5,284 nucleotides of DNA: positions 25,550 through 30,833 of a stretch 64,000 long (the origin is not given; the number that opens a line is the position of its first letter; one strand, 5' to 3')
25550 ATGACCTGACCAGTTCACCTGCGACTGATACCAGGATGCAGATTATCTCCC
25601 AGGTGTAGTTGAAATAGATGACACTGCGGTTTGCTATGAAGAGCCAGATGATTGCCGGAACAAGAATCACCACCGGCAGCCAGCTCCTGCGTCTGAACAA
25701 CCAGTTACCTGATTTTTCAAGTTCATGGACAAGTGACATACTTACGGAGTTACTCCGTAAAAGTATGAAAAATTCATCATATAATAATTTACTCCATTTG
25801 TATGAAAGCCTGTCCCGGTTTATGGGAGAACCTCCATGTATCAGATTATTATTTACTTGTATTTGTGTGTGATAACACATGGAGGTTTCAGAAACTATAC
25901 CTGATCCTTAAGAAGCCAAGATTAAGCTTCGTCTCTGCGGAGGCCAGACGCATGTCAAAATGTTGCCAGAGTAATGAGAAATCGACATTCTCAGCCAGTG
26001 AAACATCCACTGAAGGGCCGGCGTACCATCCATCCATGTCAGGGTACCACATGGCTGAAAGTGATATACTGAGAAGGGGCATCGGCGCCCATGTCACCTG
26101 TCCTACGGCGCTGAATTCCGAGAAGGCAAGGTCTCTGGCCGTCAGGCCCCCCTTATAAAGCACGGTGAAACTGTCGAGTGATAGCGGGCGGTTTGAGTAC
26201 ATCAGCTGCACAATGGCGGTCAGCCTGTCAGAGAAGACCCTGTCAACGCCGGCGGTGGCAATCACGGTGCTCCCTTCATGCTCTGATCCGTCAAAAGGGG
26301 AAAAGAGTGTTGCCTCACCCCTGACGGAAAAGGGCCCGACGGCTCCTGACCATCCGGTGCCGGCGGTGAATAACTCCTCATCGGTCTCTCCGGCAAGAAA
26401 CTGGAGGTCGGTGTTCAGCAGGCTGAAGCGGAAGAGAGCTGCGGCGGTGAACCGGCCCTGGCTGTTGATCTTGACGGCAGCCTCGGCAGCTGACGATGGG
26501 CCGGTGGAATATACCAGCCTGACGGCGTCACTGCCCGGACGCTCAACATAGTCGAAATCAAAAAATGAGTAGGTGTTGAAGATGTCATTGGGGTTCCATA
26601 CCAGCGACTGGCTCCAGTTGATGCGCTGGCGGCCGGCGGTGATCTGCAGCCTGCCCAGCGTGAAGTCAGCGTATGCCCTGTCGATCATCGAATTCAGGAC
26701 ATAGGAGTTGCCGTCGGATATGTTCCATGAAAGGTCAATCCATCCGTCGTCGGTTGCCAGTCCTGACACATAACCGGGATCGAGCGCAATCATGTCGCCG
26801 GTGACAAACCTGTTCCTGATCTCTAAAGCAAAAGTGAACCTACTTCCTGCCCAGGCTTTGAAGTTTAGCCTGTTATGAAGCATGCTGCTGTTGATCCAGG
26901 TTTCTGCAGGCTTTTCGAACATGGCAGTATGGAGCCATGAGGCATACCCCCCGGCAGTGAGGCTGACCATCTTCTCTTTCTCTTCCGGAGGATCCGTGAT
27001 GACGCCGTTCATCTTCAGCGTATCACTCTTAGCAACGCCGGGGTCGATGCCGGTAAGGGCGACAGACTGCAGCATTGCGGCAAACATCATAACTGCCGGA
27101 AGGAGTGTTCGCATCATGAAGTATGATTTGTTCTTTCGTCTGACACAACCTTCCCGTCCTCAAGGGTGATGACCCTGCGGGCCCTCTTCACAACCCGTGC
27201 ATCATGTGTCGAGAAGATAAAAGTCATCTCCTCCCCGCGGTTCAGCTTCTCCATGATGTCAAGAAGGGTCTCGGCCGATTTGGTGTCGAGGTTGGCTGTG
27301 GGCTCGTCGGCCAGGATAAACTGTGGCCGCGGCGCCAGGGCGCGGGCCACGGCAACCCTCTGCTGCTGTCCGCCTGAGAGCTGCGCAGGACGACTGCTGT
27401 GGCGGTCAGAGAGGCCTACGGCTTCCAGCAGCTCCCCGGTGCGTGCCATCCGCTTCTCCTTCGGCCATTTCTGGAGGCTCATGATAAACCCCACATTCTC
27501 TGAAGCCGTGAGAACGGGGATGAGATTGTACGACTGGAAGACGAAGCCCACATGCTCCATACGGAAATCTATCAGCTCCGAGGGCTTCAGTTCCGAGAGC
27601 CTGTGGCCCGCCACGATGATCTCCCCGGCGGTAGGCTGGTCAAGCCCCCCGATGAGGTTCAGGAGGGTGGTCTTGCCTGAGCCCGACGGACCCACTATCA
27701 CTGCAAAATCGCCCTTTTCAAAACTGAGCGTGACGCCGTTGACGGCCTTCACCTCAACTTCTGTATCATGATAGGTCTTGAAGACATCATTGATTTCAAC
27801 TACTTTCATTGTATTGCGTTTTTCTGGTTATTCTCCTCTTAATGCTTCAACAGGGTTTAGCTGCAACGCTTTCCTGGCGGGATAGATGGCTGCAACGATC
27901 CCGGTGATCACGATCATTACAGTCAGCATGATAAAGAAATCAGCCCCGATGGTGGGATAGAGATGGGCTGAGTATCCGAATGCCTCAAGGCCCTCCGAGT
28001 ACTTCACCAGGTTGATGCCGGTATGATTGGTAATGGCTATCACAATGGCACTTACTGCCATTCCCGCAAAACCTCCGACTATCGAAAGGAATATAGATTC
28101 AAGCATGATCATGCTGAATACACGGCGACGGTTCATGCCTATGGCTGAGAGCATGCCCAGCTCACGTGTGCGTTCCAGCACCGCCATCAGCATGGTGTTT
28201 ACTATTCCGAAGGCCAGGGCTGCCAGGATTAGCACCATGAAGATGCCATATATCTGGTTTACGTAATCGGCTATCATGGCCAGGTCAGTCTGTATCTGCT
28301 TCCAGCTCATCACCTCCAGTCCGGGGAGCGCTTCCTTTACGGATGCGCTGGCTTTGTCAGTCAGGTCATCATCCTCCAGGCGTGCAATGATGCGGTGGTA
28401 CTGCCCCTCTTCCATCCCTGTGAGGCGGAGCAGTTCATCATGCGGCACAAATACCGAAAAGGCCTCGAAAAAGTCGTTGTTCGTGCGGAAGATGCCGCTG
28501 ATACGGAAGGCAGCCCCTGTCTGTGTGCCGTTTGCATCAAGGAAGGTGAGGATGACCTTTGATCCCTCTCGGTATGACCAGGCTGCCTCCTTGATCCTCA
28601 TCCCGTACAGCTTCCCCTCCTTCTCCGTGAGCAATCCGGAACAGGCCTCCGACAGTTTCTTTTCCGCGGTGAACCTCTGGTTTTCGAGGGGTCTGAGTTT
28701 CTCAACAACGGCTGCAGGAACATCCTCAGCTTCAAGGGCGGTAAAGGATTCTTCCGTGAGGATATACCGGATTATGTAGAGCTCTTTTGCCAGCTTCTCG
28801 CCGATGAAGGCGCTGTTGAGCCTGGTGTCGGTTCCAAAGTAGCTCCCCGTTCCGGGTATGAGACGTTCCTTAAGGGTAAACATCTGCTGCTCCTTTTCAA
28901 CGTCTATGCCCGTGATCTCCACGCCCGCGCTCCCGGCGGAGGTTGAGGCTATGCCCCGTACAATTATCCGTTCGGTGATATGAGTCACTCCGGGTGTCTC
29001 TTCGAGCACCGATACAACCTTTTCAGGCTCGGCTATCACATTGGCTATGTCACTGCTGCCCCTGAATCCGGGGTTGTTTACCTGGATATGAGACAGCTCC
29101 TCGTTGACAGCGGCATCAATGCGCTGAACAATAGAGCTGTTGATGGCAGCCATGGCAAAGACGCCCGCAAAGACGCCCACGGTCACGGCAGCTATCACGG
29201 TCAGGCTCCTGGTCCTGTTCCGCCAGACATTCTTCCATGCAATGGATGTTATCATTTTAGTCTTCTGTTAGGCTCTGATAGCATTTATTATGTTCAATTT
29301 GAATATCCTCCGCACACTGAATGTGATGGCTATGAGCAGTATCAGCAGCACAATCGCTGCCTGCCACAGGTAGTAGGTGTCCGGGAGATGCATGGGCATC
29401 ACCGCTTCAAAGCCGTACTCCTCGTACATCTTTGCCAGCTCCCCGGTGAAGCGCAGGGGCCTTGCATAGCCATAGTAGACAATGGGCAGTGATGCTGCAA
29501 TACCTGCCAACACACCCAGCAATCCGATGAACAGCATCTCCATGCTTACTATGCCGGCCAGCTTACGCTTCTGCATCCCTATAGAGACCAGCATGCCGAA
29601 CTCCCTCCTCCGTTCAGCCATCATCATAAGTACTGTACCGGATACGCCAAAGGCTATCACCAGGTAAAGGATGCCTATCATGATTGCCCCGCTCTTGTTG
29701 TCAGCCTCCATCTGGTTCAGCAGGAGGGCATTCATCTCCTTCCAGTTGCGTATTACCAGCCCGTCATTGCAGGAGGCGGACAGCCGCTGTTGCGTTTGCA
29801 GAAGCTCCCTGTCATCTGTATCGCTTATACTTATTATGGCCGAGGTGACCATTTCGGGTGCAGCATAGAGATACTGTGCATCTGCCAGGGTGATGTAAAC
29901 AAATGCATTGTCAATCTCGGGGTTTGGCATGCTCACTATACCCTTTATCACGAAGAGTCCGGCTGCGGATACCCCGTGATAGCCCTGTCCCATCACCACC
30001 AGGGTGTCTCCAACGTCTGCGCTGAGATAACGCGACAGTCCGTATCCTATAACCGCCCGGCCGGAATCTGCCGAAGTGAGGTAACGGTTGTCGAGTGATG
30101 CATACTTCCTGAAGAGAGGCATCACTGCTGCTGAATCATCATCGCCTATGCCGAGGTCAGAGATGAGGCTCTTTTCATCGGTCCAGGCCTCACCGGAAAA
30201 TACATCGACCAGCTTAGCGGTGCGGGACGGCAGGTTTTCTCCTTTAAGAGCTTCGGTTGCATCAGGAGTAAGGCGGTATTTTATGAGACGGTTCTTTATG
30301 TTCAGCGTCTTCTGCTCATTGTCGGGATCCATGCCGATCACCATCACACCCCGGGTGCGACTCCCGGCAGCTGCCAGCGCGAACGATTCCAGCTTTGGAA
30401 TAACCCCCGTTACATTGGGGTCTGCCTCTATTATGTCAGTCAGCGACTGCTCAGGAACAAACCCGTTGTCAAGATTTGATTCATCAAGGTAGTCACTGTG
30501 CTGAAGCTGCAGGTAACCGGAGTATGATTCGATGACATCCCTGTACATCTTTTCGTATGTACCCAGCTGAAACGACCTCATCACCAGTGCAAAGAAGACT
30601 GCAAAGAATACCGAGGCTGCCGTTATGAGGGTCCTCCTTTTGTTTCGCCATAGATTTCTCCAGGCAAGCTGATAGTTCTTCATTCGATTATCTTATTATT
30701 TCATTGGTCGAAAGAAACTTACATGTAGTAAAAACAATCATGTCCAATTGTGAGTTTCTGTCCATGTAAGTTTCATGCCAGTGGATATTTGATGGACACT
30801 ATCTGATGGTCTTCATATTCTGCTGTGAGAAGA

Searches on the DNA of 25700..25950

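Call 62: search_with_rna_model(model_id=R1, source=window, start=25700, end=25950, filters=off, max_evalue=1, show_alignments=1)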
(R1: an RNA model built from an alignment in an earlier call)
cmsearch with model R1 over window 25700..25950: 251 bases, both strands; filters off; matches with E-value up to 1: 3.
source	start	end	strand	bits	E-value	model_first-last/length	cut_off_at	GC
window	25785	25894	-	33.7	3e-06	1-107/107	no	0.35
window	25819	25897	+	14.4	0.0082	1-107/107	no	0.33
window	25762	25810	+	4.4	0.51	1-107/107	no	0.24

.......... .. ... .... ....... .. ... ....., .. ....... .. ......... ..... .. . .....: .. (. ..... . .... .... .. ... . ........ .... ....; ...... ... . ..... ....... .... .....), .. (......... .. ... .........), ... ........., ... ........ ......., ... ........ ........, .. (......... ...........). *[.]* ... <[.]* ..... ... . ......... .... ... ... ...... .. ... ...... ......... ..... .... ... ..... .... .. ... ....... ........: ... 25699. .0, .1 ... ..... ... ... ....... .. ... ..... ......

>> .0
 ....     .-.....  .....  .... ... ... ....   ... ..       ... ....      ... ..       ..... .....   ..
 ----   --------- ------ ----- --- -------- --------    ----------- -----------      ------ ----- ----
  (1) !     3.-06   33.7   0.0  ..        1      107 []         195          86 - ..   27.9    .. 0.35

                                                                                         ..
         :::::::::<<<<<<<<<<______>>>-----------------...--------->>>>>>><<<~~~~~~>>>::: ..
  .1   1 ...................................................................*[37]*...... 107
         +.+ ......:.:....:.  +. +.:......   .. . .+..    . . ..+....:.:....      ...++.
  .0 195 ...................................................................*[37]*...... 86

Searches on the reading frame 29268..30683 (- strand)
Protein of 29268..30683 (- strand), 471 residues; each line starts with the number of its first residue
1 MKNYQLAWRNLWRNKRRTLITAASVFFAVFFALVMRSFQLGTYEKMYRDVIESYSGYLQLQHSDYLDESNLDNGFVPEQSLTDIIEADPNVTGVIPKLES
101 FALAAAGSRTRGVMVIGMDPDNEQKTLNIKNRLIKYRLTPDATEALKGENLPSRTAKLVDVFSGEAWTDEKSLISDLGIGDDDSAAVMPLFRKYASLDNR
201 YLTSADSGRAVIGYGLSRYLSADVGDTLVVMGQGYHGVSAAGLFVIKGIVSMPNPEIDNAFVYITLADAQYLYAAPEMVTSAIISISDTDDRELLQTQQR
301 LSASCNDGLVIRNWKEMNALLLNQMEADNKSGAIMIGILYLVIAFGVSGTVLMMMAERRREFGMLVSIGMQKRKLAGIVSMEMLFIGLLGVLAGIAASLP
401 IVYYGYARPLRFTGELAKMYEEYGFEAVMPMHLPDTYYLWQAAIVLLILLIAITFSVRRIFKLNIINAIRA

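Call 13: search_protein_families(library=pfam, proteins=[window:29268-30683:-])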
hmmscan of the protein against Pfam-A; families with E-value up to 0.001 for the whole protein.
window:29268-30683:- (471 aa): 2 families
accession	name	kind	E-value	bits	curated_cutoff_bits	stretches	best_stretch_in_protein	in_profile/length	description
PF02687.27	FtsX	-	1.8e-14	54.3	25.5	1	334-465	2-120/120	FtsX-like permease C-terminal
PF12704.14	MacB_PCD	-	6.5e-08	33.5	27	1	191-297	100-202/207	MacB-like periplasmic core domain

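Call 21: search_protein_families(library=ncbifam, proteins=[window:29268-30683:-])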
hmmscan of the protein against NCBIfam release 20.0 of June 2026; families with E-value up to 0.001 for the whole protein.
window:29268-30683:- (471 aa): 5 families
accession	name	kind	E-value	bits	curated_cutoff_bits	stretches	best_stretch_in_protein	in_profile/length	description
TIGR02212.1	lolCE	equivalog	5.5e-21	75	362.45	1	203-403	136-340/411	lipoprotein-releasing ABC transporter permease subunit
TIGR02213.1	lolE_release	exception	3.3e-11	42.7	540.35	1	207-396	142-333/411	lipoprotein-releasing ABC transporter permease subunit LolE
NF008357.0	PRK11146.1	exception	1.9e-10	40.2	439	1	205-397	143-337/414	lipoprotein-releasing ABC transporter permease subunit LolE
NF008076.0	PRK10814.1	exception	8.5e-06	25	473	1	189-396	124-331/399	lipoprotein-releasing ABC transporter permease subunit LolC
TIGR03434.1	ADOP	subfamily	2.4e-05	22.7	622.3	1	269-399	622-748/803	ADOP family duplicated permease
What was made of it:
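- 29268..30683 (-): First FtsX/MacB-type permease gene. Its start codon is the tail of copy B. Calls 13 and 21.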
